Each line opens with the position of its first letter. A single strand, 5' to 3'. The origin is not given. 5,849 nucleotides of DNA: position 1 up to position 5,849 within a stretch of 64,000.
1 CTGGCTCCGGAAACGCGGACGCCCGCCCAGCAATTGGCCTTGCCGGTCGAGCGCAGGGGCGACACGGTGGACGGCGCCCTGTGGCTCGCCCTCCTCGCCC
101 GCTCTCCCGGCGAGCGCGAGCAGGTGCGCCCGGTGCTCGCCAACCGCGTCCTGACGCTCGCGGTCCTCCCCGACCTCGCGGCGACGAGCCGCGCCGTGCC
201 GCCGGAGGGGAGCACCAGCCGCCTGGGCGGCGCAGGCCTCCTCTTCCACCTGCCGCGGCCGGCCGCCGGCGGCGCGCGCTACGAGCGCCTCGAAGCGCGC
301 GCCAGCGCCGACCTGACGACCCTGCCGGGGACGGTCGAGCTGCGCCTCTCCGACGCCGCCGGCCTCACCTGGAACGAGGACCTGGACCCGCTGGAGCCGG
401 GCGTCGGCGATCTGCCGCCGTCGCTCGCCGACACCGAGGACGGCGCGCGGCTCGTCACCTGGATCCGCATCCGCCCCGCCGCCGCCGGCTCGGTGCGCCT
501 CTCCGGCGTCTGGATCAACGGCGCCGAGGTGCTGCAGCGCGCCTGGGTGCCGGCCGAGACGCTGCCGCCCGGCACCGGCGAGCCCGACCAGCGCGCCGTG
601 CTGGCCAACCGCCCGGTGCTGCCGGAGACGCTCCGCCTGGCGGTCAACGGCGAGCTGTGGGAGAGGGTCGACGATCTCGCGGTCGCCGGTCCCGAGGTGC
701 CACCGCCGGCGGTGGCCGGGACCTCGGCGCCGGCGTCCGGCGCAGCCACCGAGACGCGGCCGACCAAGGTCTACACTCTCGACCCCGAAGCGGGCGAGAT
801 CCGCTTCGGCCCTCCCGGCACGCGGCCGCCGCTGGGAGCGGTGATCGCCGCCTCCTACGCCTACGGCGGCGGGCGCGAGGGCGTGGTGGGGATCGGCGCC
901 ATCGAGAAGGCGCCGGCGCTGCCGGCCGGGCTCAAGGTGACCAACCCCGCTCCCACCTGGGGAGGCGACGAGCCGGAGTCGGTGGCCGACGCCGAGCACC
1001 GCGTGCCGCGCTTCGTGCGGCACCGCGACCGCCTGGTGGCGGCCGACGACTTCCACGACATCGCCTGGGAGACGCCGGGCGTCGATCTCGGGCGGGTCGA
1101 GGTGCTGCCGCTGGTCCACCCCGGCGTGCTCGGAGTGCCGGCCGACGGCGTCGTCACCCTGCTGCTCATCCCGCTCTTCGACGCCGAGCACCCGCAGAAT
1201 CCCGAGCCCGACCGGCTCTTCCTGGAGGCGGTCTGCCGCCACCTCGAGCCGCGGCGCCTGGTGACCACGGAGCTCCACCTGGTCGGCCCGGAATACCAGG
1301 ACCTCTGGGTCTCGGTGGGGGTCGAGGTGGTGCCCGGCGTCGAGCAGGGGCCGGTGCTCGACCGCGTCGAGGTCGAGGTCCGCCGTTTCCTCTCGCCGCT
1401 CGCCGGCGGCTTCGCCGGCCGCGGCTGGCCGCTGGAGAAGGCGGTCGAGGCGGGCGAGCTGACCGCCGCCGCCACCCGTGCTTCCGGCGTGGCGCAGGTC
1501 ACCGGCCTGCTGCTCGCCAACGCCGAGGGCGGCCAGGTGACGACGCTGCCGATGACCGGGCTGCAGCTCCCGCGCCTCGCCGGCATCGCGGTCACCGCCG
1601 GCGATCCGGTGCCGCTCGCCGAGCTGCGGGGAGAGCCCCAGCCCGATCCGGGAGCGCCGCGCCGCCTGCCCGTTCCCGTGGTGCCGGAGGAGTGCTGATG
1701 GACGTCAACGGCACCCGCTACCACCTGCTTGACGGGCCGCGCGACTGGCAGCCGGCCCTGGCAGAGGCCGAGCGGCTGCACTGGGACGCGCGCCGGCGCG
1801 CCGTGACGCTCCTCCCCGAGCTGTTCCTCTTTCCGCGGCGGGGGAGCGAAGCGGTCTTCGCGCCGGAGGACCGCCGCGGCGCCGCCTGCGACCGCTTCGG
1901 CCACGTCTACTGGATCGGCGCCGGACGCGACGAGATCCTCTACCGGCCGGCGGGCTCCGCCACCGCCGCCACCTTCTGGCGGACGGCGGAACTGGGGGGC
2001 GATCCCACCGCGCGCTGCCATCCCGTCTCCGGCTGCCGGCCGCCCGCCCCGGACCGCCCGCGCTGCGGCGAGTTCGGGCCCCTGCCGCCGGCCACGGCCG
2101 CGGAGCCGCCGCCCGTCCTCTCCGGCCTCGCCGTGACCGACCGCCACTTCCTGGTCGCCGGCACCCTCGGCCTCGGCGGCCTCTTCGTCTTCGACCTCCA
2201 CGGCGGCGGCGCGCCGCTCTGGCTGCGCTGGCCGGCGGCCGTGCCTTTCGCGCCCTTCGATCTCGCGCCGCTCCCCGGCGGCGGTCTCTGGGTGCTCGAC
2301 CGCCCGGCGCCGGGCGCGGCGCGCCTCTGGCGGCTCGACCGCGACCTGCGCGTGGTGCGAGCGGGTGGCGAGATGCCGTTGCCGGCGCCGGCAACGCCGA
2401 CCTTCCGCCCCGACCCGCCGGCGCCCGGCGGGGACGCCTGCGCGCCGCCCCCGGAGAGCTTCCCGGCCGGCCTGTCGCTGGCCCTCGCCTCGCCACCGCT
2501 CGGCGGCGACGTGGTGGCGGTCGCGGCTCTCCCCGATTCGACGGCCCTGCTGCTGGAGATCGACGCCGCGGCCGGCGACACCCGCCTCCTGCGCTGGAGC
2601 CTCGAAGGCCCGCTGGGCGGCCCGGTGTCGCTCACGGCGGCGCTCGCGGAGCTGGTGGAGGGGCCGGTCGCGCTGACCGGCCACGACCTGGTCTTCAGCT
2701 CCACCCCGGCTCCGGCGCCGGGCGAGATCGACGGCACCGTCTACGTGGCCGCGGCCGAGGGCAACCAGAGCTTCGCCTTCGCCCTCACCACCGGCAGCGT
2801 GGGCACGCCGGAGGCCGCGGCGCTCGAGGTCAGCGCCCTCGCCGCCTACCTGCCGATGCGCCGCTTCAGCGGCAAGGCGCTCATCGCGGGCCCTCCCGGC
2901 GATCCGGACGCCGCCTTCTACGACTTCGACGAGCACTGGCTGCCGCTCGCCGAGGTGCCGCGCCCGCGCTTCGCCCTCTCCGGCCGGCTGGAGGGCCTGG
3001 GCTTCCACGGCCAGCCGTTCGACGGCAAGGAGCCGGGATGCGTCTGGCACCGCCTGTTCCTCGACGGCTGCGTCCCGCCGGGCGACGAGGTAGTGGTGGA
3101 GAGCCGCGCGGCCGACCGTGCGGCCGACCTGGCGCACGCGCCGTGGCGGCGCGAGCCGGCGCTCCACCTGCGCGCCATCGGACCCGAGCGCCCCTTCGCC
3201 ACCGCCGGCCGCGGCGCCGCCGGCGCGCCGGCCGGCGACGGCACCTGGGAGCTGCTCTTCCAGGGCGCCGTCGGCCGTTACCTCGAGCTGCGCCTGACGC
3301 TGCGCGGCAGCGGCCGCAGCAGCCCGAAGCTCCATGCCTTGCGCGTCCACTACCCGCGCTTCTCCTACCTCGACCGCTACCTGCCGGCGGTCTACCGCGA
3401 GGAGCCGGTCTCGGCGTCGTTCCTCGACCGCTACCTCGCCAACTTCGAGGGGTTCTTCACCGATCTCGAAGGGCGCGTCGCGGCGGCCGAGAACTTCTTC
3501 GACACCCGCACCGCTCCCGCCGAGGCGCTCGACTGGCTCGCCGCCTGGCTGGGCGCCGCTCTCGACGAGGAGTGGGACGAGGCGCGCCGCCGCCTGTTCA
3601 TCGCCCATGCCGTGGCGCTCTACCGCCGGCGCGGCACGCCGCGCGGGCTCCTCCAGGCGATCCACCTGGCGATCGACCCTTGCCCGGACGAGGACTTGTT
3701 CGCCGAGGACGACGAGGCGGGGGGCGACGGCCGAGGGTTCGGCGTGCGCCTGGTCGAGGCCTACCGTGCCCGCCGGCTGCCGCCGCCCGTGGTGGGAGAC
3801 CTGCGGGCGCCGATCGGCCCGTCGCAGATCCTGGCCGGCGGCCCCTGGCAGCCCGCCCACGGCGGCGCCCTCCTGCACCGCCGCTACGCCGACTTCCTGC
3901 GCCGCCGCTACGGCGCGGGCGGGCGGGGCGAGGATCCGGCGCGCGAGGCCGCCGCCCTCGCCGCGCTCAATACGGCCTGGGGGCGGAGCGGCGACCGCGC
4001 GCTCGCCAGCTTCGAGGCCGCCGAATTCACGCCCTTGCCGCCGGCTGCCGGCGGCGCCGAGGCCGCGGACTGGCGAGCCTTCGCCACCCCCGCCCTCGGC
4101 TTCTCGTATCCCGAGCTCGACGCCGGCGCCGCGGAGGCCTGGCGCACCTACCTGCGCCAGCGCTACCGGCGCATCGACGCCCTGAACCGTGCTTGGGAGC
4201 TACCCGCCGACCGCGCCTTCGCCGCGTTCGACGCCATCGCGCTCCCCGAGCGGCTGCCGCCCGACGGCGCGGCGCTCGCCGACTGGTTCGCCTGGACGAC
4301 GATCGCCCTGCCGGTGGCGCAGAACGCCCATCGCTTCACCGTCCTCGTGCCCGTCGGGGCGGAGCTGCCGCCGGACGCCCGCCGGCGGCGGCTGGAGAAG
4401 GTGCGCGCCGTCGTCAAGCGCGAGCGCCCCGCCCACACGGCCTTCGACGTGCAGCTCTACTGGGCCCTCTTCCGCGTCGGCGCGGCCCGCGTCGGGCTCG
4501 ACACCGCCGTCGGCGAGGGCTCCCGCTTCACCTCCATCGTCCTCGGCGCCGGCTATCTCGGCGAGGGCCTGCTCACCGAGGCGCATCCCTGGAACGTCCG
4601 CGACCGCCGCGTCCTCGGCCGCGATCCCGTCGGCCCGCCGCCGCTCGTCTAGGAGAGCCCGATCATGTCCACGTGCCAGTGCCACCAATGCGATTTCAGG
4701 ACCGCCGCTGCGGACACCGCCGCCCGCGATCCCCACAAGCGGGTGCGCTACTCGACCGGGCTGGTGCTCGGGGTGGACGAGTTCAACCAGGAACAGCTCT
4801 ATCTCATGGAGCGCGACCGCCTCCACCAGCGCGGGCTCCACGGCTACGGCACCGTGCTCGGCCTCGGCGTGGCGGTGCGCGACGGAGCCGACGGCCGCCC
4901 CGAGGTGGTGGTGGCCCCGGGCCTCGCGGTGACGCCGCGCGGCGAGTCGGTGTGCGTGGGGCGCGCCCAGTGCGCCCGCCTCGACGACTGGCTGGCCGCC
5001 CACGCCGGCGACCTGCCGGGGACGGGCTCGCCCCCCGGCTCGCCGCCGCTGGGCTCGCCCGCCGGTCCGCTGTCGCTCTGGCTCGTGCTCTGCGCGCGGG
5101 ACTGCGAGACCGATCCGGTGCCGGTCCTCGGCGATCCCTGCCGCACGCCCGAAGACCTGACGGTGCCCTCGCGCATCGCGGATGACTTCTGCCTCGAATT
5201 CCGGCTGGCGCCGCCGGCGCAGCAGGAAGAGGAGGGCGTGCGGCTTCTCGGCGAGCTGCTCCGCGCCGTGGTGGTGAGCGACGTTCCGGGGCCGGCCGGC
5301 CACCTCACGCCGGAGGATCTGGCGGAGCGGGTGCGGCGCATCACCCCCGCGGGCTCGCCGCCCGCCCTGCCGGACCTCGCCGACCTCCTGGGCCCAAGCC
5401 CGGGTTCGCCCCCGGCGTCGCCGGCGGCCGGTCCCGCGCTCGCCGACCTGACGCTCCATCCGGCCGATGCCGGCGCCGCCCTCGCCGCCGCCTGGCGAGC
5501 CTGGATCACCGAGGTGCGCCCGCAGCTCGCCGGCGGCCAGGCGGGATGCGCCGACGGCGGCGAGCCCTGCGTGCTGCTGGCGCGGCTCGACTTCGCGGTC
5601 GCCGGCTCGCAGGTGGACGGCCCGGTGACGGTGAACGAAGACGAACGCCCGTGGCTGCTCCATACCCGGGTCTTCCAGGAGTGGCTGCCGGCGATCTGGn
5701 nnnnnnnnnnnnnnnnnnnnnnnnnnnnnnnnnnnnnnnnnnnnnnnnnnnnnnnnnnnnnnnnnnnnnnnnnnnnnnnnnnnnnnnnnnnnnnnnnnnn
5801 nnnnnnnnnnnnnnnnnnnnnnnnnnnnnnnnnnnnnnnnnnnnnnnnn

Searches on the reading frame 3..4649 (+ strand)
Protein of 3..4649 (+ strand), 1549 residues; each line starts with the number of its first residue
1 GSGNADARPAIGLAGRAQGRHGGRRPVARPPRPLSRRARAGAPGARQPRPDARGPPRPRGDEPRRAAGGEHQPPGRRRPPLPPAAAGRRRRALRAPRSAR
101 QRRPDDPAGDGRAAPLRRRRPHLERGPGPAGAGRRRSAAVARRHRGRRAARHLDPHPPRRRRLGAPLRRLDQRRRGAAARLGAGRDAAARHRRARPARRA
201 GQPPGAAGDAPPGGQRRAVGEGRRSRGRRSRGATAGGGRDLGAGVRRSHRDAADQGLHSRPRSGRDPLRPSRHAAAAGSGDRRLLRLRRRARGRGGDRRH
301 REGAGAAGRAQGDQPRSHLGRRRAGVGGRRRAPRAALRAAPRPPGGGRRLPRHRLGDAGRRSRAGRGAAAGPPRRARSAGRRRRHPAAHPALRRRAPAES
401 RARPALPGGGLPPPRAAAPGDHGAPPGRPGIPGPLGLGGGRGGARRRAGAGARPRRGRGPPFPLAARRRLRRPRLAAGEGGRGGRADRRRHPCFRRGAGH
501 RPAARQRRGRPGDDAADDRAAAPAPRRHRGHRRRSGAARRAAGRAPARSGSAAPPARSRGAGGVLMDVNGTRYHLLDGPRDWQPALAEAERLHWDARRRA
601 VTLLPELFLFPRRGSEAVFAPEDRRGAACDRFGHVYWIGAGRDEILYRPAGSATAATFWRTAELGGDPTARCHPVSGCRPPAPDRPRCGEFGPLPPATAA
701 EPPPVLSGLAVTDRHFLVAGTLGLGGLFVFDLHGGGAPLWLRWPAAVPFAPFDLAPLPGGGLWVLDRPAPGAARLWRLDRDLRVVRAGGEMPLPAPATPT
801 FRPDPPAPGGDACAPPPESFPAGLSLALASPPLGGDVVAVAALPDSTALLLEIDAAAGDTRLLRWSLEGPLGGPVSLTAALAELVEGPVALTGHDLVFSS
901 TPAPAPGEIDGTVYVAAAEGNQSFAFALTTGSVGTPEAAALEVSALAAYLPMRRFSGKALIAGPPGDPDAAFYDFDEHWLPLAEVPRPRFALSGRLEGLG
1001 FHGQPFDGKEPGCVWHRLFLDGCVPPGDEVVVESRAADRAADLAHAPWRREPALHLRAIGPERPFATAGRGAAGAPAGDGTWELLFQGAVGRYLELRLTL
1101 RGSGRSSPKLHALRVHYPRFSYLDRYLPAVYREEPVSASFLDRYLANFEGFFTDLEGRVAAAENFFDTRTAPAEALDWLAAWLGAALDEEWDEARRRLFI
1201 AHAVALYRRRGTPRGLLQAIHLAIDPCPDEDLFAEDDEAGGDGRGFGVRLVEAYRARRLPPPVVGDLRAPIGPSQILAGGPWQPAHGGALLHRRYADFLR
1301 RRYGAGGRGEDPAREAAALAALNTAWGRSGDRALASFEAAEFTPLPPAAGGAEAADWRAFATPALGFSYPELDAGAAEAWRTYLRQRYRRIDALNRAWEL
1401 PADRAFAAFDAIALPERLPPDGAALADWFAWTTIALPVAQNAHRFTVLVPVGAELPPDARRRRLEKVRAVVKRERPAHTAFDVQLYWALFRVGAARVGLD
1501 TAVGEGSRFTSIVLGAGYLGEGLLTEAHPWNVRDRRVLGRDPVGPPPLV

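Call 3: search_protein_families(library=pfam, proteins=[window:81-4649:+], max_evalue=0.01)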
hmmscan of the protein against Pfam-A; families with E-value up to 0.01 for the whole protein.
window:81-4649:+ (1523 aa): 2 families
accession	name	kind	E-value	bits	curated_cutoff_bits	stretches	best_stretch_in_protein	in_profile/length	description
PF09684.15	Tail_P2_I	-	7.4e-09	36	20.6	1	1136-1195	26-86/139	Phage tail protein (Tail_P2_I)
PF02449.21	Glyco_hydro_42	-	0.00024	21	21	1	1350-1393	150-194/376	Beta-galactosidase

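Call 7: search_protein_families(library=ncbifam, proteins=[window:3-4649:+], max_evalue=0.01)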
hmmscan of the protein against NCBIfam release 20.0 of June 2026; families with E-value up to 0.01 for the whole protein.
window:3-4649:+ (1549 aa): 2 families
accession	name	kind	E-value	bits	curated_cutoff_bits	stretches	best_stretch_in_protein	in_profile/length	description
NF053768.1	CIS12_fam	equivalog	2.4e-43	148.8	860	1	1083-1222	433-571/715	CIS12 family contractile injection system protein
TIGR02242.1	tail_TIGR02242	domain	1.5e-24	86.6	51.85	1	1125-1229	2-105/131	phage tail protein domain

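Call 8: search_protein_families(library=phrogs, proteins=[window:3-4649:+], max_evalue=0.01)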
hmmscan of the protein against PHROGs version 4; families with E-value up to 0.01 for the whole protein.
window:3-4649:+ (1549 aa): 1 family
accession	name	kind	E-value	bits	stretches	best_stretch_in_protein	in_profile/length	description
phrog_48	-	tail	2.6e-07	31.1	1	1166-1219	47-101/478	tail protein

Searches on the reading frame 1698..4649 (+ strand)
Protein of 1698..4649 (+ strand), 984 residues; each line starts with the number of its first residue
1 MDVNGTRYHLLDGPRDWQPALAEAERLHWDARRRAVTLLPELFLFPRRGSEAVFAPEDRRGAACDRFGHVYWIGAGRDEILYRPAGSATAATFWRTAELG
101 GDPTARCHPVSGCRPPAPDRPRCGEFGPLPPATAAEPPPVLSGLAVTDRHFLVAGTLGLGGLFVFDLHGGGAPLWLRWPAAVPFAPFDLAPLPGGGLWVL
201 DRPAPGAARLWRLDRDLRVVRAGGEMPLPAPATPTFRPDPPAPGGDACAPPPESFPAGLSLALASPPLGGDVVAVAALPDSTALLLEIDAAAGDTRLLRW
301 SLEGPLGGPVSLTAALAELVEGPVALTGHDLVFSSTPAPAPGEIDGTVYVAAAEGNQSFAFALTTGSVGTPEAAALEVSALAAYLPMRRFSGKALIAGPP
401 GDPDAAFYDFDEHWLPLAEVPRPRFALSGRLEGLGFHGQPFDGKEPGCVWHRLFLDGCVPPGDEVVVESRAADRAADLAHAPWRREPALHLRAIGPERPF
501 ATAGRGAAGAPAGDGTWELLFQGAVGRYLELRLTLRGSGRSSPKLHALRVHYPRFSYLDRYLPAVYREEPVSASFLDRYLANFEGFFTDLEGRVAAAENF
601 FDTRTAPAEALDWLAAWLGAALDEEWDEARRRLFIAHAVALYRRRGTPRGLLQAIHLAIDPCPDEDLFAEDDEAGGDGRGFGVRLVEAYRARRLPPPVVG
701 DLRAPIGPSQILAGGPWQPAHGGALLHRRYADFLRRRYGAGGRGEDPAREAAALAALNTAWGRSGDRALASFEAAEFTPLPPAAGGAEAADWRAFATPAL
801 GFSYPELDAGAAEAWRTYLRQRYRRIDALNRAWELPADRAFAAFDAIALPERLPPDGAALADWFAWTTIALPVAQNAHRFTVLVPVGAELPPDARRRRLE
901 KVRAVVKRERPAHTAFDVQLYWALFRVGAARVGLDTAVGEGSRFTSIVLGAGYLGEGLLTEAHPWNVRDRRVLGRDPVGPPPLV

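Call 83: search_protein_families(library=pfam, proteins=[window:1698-4649:+], max_evalue=0.1)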
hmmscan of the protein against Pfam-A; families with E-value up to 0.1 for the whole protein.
window:1698-4649:+ (984 aa): 2 families
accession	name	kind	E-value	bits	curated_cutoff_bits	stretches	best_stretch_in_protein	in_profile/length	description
PF09684.15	Tail_P2_I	-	3.7e-09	37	20.6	1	597-656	26-86/139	Phage tail protein (Tail_P2_I)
PF02449.21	Glyco_hydro_42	-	0.00013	21.9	21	1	811-854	150-194/376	Beta-galactosidase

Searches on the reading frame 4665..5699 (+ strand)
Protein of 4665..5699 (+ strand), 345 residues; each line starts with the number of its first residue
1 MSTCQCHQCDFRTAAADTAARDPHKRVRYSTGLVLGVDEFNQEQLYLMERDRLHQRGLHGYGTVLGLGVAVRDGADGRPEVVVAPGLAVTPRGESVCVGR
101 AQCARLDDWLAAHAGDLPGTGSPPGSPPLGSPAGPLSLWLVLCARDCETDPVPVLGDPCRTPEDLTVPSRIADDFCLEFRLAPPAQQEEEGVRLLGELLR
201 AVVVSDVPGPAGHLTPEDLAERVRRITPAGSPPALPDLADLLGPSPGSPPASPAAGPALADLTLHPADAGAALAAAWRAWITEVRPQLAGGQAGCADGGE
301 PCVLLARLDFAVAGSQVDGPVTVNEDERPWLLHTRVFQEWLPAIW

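Call 57: search_solved_structures(query=A4, max_evalue=1, show_alignments=2)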
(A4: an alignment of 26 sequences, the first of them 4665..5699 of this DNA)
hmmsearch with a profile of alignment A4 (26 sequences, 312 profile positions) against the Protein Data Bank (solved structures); distinct sequences matched with E-value up to 1: 4.
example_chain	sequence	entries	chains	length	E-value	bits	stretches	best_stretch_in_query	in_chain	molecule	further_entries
7b5h_AA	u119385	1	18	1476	1.1e-05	28.1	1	27-96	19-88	All3314 protein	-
9wt0_a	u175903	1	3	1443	0.098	15.1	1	22-90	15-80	PKD domain-containing protein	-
1l0q_A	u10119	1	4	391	0.16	14.3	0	77-99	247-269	Surface layer protein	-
4d65_A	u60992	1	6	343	0.56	12.6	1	29-69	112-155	PORIN 2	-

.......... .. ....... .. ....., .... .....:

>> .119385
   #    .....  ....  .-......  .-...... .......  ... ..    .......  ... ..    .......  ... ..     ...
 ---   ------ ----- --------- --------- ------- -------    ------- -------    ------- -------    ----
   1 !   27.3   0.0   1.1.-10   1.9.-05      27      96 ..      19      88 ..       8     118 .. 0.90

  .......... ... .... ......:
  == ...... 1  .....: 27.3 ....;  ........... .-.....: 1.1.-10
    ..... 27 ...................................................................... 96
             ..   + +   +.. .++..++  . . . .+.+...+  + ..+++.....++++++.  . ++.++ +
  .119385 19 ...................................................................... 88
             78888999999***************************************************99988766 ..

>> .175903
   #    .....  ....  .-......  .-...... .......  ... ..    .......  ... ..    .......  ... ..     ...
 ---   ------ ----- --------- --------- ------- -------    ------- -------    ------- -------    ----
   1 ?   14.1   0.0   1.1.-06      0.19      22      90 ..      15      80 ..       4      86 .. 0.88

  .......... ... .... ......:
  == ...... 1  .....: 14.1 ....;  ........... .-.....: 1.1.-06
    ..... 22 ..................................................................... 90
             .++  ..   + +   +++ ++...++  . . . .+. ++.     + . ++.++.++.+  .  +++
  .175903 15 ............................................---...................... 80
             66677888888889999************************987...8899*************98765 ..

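Call 63: predict_structure(alignment_id=A4)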
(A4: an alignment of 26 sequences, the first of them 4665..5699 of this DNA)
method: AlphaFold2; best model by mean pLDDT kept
length: 345 residues; sequences in the alignment: 26
mean_pLDDT: 76.0   pTM: 0.73
mean pLDDT of the five models: 76.0, 76.0, 72.8, 72.7, 72.0
residues with pLDDT >= 90: 104; 70-90: 130; 50-70: 68; < 50: 43
segments of 3 or more residues with pLDDT < 50: 1-7, 121-128, 130-132, 245-258, 293-297
pLDDT, mean of each block of 10 residues (from residue 1): 52 66 64 57 73 67 90 94 93 86 95 78 44 80 85 76 76 88 83 85 91 92 80 65 53 45 91 89 79 51 93 90 89 55 50
secondary structure, 60 per line:
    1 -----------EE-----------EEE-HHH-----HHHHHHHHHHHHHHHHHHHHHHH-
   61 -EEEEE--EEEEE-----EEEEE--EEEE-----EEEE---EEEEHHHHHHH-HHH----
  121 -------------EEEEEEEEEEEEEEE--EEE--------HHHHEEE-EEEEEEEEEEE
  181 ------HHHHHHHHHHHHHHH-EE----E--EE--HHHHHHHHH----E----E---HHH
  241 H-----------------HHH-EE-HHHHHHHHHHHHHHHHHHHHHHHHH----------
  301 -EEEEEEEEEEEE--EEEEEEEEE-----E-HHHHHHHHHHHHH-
elements in order: E25-27 H37-59 E62-66 E69-73 E79-83 E86-89 E95-98 E102-105 H106-112 E134-148 E151-153 H162-165 E166-168 E170-180 H187-201 H216-224 H238-241 H266-290 E302-313 E316-324 H332-344

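Call 65: fold_search(model_id=the predicted structure, library=pdb)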
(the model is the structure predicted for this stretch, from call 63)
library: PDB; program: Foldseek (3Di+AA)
matches with E <= 10: 289; with E <= 0.001: 3
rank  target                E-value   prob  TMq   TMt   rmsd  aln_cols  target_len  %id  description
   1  7b5h_AB               4.4e-05  1.00  0.28  0.15  16.3       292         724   14  Cryo-EM structure of the contractile injection system base plate from Anabaena PCC7120 (released 2022-02-23)
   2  7b5h_AA               8.4e-05  1.00  0.27  0.15  16.7       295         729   14  Cryo-EM structure of the contractile injection system base plate from Anabaena PCC7120 (released 2022-02-23)
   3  7b5h_AC               1.9e-04  0.99  0.26  0.14  16.5       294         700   13  Cryo-EM structure of the contractile injection system base plate from Anabaena PCC7120 (released 2022-02-23)
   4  6n38_E                1.9e-02  0.57  0.20  0.22  11.3       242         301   12  Structure of the type VI secretion system TssK-TssF-TssG baseplate subcomplex revealed by cryo-electron microscopy - f (released 2018-12-26)
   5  6n38_A                5.4e-02  0.47  0.21  0.24  11.3       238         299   12  Structure of the type VI secretion system TssK-TssF-TssG baseplate subcomplex revealed by cryo-electron microscopy - f (released 2018-12-26)
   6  5y0e_C                6.1e-02  0.51  0.20  0.17   9.2       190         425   14  Crystal structure of TssK (released 2018-08-08)
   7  9syr_Nb               6.5e-02  0.15  0.09  0.17  19.5       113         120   14  Human quaternary complex of a translating 80S ribosome, NAC, MetAP1 and NatD (released 2025-12-17)
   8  6n38_F                8.1e-02  0.41  0.21  0.24  11.1       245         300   11  Structure of the type VI secretion system TssK-TssF-TssG baseplate subcomplex revealed by cryo-electron microscopy - f (released 2018-12-26)
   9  9euj_G                9.2e-02  0.82  0.23  0.11  13.8       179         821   12  Cryo-EM structure of Staphylococcus aureus bacteriophage phi812 baseplate in the post-contraction state - sheath initi (released 2025-04-09)
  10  6n38_B                9.2e-02  0.28  0.19  0.21  14.3       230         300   13  Structure of the type VI secretion system TssK-TssF-TssG baseplate subcomplex revealed by cryo-electron microscopy - f (released 2018-12-26)
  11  5y0e_B                9.7e-02  0.20  0.19  0.16  15.3       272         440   12  Crystal structure of TssK (released 2018-08-08)
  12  5y0e_A                1.2e-01  0.18  0.19  0.16  15.1       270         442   11  Crystal structure of TssK (released 2018-08-08)
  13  8p2k_Nb               1.2e-01  0.14  0.09  0.20  17.3       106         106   10  Ternary complex of translating ribosome, NAC and METAP1 (released 2023-07-19)
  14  5mwn_B                1.2e-01  0.30  0.21  0.22  11.2       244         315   13  Structure of the EAEC T6SS component TssK N-terminal domain in complex with llama nanobodies nbK18 and nbK27 (released 2017-06-28)
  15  9mr4_EF               1.3e-01  0.15  0.09  0.20  16.4       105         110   13  NAC: Ribosome nascent chain complex(Oxa1L) (released 2025-08-20)
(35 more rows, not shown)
